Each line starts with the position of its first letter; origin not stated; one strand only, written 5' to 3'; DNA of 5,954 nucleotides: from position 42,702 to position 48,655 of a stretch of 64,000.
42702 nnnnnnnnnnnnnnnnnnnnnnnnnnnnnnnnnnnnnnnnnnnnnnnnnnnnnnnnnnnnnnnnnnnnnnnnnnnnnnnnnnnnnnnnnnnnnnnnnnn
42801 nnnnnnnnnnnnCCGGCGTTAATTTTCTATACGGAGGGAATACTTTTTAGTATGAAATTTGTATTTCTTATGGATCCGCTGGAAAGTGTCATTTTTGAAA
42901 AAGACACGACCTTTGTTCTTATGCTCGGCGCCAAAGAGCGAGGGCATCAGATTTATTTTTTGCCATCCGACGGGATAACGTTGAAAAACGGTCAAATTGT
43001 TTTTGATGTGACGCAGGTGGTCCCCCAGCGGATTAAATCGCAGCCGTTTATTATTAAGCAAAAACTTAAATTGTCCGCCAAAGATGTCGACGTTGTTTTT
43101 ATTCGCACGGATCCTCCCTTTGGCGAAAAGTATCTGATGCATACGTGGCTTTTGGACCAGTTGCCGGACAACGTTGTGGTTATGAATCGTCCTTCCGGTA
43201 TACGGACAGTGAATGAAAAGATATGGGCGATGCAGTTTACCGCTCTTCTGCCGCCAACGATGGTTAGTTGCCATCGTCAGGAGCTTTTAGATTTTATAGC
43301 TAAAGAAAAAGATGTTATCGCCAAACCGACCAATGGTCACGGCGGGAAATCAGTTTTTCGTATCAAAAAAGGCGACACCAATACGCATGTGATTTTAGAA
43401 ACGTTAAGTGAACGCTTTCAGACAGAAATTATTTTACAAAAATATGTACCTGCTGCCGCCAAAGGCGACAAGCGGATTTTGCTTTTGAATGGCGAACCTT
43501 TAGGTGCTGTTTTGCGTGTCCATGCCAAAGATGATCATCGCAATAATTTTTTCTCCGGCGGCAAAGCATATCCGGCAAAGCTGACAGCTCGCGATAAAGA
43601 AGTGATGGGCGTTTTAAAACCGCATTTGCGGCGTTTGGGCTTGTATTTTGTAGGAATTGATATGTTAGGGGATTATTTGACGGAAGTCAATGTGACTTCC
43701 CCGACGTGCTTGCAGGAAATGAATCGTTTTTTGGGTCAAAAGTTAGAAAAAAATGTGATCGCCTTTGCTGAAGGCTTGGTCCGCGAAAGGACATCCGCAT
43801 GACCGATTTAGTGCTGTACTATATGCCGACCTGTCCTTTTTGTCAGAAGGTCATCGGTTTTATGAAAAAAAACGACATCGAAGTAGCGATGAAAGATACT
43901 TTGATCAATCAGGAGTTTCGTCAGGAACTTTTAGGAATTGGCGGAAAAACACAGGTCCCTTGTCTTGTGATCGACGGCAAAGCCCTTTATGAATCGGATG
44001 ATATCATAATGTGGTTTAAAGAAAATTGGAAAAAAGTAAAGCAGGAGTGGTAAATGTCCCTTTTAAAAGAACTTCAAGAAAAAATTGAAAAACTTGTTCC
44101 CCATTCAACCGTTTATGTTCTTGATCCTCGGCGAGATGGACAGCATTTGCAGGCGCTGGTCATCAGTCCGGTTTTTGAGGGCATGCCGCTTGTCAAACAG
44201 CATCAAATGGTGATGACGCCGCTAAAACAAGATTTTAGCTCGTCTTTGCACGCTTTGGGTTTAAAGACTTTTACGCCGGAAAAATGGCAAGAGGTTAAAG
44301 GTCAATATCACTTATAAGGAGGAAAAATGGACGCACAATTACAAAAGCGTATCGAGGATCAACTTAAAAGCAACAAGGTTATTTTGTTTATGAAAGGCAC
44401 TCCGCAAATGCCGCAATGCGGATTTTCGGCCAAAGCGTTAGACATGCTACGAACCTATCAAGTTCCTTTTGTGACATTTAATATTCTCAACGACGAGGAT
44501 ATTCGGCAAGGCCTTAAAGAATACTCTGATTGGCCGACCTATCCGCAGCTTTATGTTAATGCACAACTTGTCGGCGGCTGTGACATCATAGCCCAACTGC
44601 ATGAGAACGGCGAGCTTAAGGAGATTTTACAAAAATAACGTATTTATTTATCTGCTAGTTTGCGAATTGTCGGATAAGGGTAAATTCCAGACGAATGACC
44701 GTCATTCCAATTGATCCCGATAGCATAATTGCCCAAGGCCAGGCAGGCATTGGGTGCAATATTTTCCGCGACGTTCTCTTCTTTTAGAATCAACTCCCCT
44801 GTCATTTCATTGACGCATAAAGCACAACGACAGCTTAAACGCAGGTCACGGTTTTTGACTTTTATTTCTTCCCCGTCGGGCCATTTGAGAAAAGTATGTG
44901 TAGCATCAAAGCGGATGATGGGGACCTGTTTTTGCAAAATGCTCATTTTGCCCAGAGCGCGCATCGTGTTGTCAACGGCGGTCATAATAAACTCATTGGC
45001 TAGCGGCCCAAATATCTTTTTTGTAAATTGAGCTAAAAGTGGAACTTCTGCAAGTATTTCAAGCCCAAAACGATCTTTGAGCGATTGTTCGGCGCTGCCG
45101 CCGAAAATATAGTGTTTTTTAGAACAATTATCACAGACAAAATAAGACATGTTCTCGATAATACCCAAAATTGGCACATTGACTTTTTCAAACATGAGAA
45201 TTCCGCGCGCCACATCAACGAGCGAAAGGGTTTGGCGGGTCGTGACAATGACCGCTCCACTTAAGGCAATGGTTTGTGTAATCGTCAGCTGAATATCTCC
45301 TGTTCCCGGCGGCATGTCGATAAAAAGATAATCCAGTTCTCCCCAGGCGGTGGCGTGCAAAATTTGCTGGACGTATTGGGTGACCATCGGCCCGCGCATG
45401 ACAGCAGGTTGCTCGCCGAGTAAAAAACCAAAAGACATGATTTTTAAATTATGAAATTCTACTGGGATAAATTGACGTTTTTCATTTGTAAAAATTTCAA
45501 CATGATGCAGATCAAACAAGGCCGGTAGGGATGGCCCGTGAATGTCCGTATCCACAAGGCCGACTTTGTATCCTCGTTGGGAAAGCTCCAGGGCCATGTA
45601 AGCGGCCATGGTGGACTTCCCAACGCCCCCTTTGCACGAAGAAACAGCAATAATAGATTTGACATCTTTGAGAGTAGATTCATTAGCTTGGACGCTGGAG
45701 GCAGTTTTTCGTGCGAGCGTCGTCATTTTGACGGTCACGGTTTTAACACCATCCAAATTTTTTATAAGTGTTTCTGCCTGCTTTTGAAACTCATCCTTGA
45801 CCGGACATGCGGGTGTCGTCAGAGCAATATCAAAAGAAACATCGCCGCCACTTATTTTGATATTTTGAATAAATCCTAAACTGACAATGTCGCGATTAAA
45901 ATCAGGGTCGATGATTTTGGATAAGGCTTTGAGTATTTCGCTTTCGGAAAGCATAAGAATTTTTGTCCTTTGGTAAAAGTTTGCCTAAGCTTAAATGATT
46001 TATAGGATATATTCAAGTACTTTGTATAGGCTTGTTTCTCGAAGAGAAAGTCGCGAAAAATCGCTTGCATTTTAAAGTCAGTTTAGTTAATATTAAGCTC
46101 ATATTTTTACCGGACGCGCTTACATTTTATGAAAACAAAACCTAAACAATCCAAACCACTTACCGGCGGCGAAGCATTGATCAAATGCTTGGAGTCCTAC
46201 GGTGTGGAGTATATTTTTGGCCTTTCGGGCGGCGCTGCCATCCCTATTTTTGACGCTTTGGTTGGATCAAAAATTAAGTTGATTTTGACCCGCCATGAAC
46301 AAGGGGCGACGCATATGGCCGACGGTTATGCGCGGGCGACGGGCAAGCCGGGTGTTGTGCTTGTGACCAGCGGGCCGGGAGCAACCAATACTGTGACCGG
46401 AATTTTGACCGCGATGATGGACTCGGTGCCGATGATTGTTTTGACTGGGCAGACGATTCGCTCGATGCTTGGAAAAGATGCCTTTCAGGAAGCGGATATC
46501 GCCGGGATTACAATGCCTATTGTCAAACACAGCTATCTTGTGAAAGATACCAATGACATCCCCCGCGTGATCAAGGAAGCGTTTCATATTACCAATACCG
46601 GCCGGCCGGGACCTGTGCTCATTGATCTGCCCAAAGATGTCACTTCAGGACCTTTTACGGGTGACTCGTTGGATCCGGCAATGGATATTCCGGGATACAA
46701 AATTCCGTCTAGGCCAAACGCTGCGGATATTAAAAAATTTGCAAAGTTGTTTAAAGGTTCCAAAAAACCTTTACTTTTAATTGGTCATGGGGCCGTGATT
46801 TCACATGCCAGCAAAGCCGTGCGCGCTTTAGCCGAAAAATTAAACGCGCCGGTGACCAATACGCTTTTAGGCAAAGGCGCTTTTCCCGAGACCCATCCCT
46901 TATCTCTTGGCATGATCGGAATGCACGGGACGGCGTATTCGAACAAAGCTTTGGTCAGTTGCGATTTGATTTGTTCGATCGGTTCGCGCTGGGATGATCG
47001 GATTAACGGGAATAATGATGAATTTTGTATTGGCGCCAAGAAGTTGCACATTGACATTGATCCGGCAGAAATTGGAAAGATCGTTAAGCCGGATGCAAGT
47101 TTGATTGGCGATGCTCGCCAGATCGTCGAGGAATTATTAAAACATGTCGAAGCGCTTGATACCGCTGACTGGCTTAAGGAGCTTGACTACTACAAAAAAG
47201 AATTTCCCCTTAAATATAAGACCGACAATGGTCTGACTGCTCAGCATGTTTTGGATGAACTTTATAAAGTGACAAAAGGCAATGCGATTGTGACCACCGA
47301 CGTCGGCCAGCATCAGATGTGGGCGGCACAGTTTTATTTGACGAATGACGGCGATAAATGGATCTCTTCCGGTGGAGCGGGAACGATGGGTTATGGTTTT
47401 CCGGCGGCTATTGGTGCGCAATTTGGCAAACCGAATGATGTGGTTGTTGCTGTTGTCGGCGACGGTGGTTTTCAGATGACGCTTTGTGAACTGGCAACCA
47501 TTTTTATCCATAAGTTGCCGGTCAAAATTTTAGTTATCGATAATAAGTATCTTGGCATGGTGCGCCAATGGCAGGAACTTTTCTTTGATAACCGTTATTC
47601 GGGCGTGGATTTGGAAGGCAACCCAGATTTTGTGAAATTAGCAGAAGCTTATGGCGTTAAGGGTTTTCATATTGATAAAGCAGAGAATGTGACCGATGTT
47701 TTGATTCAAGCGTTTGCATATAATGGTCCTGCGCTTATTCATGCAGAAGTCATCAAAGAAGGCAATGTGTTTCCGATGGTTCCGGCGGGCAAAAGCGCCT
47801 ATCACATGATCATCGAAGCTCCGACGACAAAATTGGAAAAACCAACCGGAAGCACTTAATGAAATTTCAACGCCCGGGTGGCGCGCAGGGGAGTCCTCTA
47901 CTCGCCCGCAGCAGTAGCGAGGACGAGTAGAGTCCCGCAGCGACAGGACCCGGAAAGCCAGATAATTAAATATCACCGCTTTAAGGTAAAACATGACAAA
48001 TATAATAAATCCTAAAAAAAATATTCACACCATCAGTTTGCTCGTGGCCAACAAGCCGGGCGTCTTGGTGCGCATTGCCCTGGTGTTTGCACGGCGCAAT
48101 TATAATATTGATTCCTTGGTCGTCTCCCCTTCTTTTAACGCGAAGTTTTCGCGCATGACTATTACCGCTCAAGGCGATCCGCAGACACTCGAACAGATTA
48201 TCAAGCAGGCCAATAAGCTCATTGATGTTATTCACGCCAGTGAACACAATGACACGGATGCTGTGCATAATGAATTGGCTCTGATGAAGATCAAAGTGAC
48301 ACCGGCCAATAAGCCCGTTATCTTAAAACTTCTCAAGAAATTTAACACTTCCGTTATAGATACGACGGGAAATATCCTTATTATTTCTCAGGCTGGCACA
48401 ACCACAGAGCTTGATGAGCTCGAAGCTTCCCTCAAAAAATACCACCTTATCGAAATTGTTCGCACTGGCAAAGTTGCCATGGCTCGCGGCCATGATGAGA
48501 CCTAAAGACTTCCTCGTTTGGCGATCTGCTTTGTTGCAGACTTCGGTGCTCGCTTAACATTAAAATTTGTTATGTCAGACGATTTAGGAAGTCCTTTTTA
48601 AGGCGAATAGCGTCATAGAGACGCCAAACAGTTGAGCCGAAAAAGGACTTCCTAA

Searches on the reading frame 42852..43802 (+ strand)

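Call 56: search_protein_families(library=pfam, proteins=[window:42852-43802:+], max_evalue=0.00001)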
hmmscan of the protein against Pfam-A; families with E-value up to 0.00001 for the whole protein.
window:42852-43802:+ (316 aa): 4 families
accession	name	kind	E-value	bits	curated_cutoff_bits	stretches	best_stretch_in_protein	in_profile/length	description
PF02955.21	GSH-S_ATP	-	1.3e-59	201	23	1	122-293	1-173/175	Prokaryotic glutathione synthetase, ATP-grasp domain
PF02951.20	GSH-S_N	-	8.2e-30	103.7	21.3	1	1-118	1-119/119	Prokaryotic glutathione synthetase, N-terminal domain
PF08443.16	RimK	-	3e-12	47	21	1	135-304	20-186/188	RimK-like ATP-grasp domain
PF14398.11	ATPgrasp_YheCD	-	9.1e-08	32.1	26.8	1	128-180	24-76/255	YheC/D like ATP-grasp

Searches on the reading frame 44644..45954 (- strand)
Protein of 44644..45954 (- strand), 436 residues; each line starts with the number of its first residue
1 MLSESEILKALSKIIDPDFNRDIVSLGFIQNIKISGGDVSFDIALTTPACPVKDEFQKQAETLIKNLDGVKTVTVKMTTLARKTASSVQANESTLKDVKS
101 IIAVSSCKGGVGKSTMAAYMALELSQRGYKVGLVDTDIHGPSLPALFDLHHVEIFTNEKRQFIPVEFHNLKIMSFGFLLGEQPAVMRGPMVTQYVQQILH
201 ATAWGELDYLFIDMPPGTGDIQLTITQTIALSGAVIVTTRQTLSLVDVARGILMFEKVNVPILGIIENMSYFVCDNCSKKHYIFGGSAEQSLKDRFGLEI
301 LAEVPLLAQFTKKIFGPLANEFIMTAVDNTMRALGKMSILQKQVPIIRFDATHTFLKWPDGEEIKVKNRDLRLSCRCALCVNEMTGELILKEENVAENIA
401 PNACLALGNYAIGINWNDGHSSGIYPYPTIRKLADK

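Call 56: search_protein_families(library=pfam, proteins=[window:44644-45954:-], max_evalue=0.00001)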
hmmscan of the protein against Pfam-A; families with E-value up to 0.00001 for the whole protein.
window:44644-45954:- (436 aa): 6 families
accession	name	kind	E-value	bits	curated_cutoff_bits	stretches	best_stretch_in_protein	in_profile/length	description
PF10609.15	ParA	-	6.7e-85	284.9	27.1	1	98-313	2-218/246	NUBPL iron-transfer P-loop NTPase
PF01883.24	FeS_assembly_P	-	6.1e-22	78.1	23.5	1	5-75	2-73/73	Iron-sulfur cluster assembly protein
PF06155.17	GBBH-like_N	-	3.8e-18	66.4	22.8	1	356-430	12-84/85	Gamma-butyrobetaine hydroxylase-like, N-terminal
PF13614.12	AAA_31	-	1.8e-10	41.5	27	1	101-240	3-148/177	AAA domain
PF01656.29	CbiA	-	1.1e-09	38.8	25.4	1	102-258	1-65/125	CobQ/CobB/MinD/ParA nucleotide binding domain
PF02374.21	ArsA_ATPase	-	3.7e-07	30.1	24.3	1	106-149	7-49/305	Anion-transporting ATPase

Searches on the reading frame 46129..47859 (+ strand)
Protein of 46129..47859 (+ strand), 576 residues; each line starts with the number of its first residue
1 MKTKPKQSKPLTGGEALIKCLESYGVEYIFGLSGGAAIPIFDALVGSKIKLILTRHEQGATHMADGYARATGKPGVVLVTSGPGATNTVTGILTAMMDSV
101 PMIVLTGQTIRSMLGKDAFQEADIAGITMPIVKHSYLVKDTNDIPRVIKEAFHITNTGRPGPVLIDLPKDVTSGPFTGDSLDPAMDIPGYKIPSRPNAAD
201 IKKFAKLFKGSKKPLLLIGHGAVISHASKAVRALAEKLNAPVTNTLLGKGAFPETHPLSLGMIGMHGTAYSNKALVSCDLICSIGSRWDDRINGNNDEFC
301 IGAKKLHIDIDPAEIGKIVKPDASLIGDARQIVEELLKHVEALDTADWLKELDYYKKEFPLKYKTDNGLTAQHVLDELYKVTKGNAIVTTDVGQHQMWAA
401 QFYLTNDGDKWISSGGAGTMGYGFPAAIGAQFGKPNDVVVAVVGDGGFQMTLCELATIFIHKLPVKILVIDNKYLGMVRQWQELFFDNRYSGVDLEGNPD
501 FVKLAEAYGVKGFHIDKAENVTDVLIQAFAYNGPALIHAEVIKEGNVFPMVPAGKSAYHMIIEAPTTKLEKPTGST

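Call 56: search_protein_families(library=pfam, proteins=[window:46129-47859:+], max_evalue=0.00001)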
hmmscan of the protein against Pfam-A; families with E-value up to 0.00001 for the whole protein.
window:46129-47859:+ (576 aa): 3 families
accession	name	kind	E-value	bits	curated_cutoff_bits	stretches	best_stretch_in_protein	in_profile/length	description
PF02775.26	TPP_enzyme_C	-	3.9e-53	179.7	21.9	1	391-538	1-150/151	Thiamine pyrophosphate enzyme, C-terminal TPP binding domain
PF00205.28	TPP_enzyme_M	-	5.1e-45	153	30.4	1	201-336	1-137/137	Thiamine pyrophosphate enzyme, central domain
PF02776.23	TPP_enzyme_N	-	1.3e-43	148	26.8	1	12-126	2-118/119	Thiamine pyrophosphate enzyme, N-terminal TPP binding domain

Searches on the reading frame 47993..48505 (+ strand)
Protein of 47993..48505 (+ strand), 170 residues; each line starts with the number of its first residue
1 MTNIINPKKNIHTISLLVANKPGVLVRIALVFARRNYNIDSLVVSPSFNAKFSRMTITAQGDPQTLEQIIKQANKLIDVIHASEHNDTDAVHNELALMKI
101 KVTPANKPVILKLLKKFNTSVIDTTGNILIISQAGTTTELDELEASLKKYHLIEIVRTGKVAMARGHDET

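Call 56: search_protein_families(library=pfam, proteins=[window:47993-48505:+], max_evalue=0.00001)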
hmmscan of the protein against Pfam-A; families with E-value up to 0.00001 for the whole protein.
window:47993-48505:+ (170 aa): 4 families
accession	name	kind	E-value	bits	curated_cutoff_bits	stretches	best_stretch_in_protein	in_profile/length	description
PF22629.2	ACT_AHAS_ss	-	1e-22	80.5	27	1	14-80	1-66/67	AHAS small subunit-like ACT domain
PF10369.15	ALS_ss_C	-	1.2e-19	70.5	23.2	1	94-166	2-74/74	Small subunit of acetolactate synthase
PF01842.31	ACT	-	2.4e-12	46.8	27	1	12-77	1-65/66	ACT domain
PF13710.12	ACT_5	-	3.1e-12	46.5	27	1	21-81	2-61/62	ACT domain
